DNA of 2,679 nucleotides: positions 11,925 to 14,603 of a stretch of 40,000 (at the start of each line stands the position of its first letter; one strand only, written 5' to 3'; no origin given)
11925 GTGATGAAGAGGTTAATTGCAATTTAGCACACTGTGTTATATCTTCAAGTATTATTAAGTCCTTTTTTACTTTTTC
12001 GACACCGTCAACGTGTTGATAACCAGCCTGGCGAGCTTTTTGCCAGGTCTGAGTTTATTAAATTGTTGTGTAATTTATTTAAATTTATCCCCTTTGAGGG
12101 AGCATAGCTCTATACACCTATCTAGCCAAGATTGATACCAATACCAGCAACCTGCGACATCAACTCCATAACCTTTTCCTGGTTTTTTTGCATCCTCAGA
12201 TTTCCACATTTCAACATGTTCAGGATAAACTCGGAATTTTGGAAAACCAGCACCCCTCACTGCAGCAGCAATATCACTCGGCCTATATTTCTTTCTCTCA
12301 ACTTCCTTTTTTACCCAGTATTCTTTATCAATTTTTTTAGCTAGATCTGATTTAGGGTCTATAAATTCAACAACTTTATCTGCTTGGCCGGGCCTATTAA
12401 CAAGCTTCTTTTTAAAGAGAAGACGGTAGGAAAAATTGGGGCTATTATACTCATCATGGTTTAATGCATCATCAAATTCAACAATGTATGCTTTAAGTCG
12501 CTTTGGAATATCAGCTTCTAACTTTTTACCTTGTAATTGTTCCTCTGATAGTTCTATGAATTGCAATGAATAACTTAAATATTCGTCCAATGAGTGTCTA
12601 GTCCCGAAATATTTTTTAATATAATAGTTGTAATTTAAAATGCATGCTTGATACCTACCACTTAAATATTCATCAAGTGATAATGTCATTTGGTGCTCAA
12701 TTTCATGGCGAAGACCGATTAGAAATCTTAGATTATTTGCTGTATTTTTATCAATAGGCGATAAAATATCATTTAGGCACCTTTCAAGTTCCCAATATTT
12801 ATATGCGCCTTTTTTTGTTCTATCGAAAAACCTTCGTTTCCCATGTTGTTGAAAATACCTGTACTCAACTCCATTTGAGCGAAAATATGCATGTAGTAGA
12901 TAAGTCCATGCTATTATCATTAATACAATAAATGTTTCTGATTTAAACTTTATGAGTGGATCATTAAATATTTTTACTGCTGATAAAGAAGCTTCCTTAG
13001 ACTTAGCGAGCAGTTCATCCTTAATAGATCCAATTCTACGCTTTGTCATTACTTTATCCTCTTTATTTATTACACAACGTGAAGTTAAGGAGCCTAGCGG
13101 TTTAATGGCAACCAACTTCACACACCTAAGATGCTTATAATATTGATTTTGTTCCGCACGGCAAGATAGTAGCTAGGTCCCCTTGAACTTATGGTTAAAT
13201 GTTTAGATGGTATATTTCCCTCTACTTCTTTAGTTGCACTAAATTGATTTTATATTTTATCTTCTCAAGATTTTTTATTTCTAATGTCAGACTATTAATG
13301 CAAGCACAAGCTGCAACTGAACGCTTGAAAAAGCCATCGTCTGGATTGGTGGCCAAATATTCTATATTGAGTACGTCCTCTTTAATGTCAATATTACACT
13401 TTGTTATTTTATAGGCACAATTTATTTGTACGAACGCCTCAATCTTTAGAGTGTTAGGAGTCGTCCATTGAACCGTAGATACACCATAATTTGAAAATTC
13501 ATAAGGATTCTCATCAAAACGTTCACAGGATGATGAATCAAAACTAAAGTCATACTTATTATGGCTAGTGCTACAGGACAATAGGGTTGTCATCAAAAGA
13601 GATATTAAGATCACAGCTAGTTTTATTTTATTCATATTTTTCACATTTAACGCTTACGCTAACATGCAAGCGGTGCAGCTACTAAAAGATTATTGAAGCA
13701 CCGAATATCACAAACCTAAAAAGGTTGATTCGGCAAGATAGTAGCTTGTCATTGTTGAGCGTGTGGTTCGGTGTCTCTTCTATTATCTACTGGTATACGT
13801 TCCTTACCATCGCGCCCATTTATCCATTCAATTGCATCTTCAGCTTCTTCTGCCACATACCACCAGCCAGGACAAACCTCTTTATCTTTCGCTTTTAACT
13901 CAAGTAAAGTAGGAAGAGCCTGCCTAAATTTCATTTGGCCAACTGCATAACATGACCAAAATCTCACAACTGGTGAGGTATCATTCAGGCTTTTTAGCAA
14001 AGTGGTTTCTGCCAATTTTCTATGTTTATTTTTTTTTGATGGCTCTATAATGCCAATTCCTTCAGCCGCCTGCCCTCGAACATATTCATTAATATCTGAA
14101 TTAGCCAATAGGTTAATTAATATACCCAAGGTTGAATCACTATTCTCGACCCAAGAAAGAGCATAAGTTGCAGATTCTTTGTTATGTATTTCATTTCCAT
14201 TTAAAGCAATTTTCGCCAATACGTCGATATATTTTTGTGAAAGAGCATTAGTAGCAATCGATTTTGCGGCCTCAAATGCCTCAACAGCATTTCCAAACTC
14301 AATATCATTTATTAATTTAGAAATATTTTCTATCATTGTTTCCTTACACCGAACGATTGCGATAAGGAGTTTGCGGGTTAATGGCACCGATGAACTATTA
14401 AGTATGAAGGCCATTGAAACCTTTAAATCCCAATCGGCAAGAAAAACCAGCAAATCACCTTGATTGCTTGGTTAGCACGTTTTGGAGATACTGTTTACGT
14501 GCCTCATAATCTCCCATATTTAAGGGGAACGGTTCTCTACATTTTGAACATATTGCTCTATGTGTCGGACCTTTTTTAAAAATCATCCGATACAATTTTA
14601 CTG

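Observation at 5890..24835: Large sedentary-type chromosomal integron with about 14 cassettes and species-specific attC families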

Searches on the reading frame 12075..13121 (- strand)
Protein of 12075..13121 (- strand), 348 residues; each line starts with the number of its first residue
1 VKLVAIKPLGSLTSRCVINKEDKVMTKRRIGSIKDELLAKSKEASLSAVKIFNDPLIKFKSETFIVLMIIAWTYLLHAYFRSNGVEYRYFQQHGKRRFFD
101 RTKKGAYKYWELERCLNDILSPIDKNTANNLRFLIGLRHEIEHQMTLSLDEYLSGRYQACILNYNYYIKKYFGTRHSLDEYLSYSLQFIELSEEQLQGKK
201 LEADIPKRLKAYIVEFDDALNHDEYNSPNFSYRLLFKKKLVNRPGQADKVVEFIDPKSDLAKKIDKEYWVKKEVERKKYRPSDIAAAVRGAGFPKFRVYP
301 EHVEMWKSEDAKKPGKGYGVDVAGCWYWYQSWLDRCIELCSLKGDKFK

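Call 6: search_protein_families(library=pfam, proteins=[window:12075-13121:-], max_evalue=0.01)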
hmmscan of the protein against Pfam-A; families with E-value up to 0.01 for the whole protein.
window:12075-13121:- (348 aa): 1 family
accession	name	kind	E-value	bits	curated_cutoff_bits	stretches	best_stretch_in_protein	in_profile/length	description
PF12358.13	DUF3644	-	1.3e-55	188.3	27.6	1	36-219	1-182/183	Domain of unknown function (DUF3644)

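Call 7: search_protein_families(library=ncbifam, proteins=[window:12075-13121:-], max_evalue=0.01)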
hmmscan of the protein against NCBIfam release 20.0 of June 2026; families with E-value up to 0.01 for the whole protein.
window:12075-13121:- (348 aa): 0 families

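Call 69: search_protein_families(library=padloc, proteins=[window:12075-13049:-], max_evalue=0.01)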
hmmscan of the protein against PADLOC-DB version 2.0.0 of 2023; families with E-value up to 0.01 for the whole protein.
window:12075-13049:- (324 aa): 7 families
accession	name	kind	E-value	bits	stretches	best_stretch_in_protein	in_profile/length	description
PDLC04948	PDC-S19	-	5.9e-152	503.7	1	2-322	4-323/325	-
PDLC04950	PDC-S19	-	1.1e-58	197.2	1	11-284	9-288/353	-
PDLC04952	PDC-S19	-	1.2e-21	75.6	1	8-260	3-241/328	-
PDLC04949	PDC-S19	-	6.4e-19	66.5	1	10-264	7-246/334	-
PDLC04955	PDC-S19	-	7.2e-14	49.8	1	7-149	5-141/338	-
PDLC04954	PDC-S19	-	1.3e-13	49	1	11-192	7-203/330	-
PDLC04953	PDC-S19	-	1.6e-07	29.1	1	12-150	9-145/333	-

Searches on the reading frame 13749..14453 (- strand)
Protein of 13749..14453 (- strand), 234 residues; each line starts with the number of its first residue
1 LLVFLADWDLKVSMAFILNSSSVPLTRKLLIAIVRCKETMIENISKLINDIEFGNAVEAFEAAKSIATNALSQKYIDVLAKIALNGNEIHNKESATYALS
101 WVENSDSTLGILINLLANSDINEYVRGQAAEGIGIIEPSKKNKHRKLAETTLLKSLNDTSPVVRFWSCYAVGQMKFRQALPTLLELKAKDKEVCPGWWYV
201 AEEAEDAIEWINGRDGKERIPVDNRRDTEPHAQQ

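Call 6: search_protein_families(library=pfam, proteins=[window:13749-14453:-], max_evalue=0.01)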
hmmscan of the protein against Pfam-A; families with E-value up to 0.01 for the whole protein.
window:13749-14453:- (234 aa): 2 families
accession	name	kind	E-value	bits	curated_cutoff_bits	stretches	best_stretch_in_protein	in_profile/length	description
PF13646.12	HEAT_2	-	9.2e-10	39.1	27.7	1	112-190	4-74/88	HEAT repeats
PF02985.28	HEAT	-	1.6e-05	25.1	23.5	1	151-174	4-27/31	HEAT repeat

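Call 69: search_protein_families(library=padloc, proteins=[window:13749-14339:-], max_evalue=0.01)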
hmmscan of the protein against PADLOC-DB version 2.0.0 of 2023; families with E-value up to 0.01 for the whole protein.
window:13749-14339:- (196 aa): 0 families
